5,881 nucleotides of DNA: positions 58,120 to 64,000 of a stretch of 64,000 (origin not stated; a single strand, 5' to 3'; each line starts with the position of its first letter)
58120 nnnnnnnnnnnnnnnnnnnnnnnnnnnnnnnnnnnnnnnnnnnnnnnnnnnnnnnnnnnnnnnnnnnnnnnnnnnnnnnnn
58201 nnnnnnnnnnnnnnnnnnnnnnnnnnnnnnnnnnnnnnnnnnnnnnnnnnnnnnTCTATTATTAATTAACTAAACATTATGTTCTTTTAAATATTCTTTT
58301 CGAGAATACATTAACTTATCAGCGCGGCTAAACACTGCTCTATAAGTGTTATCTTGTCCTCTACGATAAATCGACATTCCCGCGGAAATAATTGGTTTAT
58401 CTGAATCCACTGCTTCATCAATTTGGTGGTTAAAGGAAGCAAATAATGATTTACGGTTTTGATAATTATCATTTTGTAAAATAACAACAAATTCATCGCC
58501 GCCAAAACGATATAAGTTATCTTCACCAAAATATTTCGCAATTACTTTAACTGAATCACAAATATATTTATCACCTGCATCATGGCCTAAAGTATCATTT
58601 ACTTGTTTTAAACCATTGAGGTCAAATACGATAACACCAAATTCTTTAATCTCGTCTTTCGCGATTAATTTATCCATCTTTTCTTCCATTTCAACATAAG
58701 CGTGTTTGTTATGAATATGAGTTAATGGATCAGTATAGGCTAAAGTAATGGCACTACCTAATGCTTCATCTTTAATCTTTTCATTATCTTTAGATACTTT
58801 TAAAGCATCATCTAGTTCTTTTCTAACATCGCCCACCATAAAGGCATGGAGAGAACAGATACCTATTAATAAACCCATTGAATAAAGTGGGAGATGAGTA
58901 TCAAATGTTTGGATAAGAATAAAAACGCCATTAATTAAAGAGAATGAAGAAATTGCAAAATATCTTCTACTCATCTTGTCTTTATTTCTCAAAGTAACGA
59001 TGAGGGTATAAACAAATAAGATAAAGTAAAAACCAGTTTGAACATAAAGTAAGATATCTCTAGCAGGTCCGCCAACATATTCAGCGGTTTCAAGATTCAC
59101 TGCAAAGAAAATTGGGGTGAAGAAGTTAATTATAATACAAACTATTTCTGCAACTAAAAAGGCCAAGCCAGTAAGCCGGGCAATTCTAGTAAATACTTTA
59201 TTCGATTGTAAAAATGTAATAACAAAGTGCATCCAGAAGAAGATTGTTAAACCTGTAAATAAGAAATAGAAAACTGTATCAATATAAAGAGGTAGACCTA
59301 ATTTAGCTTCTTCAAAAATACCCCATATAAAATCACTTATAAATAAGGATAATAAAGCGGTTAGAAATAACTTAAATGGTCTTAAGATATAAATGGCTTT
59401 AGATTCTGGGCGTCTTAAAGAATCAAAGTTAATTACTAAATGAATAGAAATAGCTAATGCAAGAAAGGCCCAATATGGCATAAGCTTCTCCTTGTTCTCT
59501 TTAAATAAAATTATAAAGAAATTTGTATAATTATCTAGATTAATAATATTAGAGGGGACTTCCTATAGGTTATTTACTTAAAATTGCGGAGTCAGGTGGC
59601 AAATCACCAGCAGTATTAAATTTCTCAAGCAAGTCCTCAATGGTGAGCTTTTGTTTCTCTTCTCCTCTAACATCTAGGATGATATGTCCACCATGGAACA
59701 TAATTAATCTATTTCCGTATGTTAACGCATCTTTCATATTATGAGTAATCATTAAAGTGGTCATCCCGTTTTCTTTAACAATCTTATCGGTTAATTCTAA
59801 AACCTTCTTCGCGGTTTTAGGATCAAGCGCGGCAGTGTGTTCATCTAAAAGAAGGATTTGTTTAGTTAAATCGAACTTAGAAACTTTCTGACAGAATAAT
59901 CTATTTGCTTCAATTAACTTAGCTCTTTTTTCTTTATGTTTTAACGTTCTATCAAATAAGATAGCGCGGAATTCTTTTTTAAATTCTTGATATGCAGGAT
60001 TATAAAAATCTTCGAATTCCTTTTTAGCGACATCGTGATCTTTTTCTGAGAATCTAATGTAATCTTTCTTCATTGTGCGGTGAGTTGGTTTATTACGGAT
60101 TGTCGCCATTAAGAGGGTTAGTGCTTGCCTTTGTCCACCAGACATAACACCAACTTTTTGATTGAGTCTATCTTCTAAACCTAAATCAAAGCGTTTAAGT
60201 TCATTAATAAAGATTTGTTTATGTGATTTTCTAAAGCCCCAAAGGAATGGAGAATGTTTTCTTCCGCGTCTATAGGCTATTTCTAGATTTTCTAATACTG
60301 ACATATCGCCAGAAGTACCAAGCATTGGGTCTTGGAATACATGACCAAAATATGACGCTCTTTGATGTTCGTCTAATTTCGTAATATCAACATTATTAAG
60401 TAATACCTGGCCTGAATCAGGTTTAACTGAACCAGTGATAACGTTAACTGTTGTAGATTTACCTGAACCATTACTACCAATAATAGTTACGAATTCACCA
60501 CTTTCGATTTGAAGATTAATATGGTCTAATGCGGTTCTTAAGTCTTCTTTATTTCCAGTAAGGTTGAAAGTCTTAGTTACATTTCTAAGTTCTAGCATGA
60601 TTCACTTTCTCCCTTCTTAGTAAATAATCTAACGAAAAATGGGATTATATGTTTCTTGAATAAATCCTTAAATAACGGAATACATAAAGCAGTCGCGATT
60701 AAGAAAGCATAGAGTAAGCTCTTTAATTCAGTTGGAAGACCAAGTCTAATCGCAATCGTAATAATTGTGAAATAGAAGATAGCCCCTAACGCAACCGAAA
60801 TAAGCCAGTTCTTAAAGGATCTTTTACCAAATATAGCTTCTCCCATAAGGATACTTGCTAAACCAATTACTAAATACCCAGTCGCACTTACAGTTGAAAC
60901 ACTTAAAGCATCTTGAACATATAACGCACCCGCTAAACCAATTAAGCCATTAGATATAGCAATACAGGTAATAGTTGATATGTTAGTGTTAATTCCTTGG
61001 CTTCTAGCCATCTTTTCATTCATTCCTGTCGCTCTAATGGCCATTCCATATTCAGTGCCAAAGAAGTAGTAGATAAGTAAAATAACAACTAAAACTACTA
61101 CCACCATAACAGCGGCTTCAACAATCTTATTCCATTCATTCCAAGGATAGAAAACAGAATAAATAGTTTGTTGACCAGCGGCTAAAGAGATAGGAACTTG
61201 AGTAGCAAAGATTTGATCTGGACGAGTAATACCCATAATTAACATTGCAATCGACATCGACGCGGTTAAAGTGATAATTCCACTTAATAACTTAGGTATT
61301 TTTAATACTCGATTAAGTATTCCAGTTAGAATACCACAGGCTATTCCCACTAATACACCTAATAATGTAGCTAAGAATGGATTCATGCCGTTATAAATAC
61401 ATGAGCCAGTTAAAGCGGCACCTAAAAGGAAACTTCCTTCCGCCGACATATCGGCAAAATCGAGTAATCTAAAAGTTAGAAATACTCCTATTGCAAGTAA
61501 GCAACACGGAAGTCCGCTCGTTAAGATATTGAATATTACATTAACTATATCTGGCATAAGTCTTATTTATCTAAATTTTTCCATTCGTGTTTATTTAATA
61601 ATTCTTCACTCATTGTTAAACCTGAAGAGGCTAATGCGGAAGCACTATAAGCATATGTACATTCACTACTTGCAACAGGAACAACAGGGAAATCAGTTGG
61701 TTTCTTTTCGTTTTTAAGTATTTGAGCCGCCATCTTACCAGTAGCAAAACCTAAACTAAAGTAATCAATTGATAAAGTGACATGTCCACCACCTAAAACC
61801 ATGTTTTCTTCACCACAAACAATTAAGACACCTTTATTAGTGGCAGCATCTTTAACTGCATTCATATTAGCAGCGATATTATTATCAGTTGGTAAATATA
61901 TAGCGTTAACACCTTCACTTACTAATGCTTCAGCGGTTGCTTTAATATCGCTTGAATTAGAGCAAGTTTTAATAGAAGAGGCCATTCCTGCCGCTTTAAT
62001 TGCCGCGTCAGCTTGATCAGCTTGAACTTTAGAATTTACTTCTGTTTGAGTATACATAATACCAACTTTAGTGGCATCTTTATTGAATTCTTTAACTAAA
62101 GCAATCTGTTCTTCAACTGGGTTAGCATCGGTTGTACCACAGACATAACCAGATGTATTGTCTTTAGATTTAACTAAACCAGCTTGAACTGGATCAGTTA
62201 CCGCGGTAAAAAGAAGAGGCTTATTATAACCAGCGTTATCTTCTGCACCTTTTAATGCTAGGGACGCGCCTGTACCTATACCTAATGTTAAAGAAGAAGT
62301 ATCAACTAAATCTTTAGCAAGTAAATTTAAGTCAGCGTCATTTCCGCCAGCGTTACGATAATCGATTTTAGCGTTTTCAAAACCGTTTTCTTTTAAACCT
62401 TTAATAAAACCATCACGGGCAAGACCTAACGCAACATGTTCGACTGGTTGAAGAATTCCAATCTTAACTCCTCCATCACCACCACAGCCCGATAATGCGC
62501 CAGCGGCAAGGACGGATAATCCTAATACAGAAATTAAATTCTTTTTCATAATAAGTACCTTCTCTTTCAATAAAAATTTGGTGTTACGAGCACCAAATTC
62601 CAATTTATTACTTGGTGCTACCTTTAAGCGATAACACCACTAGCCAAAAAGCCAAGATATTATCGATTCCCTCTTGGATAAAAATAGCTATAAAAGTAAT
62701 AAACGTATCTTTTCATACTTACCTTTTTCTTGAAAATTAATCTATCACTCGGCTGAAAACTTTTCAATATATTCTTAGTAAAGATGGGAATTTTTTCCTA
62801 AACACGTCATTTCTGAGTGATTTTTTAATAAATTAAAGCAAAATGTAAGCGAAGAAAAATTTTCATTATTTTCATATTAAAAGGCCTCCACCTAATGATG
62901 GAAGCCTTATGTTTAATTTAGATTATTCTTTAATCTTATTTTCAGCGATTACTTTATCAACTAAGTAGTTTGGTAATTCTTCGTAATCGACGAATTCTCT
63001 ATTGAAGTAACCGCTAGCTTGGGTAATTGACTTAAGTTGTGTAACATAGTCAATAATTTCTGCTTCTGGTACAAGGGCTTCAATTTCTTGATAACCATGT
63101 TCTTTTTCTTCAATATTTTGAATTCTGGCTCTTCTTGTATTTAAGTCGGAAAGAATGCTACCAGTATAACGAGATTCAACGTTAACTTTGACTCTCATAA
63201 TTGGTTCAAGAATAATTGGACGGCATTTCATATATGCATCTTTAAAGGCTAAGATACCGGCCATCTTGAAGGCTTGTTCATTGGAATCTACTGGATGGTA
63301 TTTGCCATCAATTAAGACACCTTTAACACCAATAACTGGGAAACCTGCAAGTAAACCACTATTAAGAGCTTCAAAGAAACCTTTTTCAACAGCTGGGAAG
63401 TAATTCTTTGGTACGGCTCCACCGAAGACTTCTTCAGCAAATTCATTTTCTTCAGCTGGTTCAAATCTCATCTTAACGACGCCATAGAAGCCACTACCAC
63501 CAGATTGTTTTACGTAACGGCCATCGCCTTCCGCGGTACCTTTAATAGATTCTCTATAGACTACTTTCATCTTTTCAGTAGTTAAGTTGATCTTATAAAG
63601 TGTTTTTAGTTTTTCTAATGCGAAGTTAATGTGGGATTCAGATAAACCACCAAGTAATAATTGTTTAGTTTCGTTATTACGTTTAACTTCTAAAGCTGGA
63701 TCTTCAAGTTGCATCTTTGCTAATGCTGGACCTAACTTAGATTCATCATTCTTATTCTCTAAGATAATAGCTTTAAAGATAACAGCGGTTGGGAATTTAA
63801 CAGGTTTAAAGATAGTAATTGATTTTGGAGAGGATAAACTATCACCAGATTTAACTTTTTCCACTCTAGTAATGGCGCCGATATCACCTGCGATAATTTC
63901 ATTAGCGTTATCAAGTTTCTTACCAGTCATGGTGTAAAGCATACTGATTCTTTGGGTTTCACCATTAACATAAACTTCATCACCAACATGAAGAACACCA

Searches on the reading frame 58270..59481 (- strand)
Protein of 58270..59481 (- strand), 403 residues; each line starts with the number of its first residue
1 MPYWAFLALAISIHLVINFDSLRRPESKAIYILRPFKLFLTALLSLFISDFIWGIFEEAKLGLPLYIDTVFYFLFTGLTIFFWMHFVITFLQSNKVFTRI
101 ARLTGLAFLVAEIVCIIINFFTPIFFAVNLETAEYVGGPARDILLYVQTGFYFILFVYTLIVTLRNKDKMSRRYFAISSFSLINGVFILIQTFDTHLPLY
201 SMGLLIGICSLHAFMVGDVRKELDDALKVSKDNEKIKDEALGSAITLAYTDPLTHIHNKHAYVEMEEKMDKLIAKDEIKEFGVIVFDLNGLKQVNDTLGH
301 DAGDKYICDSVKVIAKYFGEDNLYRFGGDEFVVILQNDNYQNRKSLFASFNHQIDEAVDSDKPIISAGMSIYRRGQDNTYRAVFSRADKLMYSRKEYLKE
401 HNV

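Call 92: search_protein_families(library=pfam, proteins=[window:58270-59481:-], max_evalue=0.0001)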
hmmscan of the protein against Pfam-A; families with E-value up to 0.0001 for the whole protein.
window:58270-59481:- (403 aa): 1 family
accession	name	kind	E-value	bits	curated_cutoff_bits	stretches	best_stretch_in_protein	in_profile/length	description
PF00990.26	GGDEF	-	4.9e-23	82.1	23.8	1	248-396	1-156/161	Diguanylate cyclase, GGDEF domain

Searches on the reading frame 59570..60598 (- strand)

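Call 92: search_protein_families(library=pfam, proteins=[window:59570-60598:-], max_evalue=0.0001)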
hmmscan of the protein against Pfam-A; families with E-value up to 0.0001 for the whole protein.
window:59570-60598:- (342 aa): 2 families
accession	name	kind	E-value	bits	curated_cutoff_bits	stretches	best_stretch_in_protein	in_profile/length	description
PF00005.33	ABC_tran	-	1.5e-23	84.3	25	1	24-170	1-127/137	ABC transporter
PF02463.25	SMC_N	-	4.3e-05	23.5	40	0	34-171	24-158/220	RecF/RecN/SMC N terminal domain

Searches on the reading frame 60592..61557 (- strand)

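Call 92: search_protein_families(library=pfam, proteins=[window:60592-61557:-], max_evalue=0.0001)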
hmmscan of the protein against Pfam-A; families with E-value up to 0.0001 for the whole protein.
window:60592-61557:- (321 aa): 1 family
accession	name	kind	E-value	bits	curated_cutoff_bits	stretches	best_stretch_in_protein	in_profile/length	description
PF02653.21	BPD_transp_2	-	1.4e-26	93.7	26.8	1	8-288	2-266/269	Branched-chain amino acid transport system / permease component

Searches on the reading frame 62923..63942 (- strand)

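Call 92: search_protein_families(library=pfam, proteins=[window:62923-63942:-], max_evalue=0.0001)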
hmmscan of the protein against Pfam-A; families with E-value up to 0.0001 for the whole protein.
window:62923-63942:- (339 aa): 3 families
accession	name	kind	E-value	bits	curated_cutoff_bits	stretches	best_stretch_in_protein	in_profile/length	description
PF03764.24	EFG_IV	-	2.2e-35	121.5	24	1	126-240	2-120/121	Elongation factor G, domain IV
PF00679.30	EFG_C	-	2.6e-24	85.5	27.9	1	244-330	2-88/89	Elongation factor G C-terminus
PF14492.12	EFG_III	-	6e-20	71.5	27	1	50-123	1-74/75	Elongation Factor G, domain III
